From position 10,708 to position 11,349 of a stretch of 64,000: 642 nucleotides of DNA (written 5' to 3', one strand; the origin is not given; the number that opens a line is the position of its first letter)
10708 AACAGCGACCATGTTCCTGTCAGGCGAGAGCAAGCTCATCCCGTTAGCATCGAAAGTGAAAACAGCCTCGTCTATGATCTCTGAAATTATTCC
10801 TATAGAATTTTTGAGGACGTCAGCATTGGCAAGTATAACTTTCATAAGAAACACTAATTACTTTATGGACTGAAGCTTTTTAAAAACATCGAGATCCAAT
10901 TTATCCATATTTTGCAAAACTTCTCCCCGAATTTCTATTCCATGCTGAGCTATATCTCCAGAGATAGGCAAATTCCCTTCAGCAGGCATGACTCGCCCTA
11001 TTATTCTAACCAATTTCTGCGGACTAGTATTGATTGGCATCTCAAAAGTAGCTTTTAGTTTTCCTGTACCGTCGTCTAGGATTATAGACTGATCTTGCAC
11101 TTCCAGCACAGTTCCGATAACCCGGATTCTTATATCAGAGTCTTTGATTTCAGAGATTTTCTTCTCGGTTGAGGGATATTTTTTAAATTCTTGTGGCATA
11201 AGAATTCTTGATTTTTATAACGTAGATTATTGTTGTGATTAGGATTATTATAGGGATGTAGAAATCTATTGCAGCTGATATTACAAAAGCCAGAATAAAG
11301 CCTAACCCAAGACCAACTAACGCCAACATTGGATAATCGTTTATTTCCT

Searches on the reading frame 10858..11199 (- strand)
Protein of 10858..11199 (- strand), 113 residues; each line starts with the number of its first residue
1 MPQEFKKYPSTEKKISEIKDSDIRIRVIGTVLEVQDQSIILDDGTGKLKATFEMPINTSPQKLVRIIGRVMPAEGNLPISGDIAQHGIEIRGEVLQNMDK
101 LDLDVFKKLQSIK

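Call 33: search_protein_families(library=pfam, proteins=[window:10858-11199:-], max_evalue=0.01)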
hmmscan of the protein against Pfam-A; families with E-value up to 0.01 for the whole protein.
window:10858-11199:- (113 aa): 2 families
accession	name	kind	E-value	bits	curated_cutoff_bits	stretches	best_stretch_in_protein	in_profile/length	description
PF08661.17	Rep_fac-A_3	-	9e-05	23.2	23.5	1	24-111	20-96/105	Replication factor A protein 3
PF17970.7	bMG1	-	0.0033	17.9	26.4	1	29-112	6-88/105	Bacterial Alpha-2-macroglobulin MG1 domain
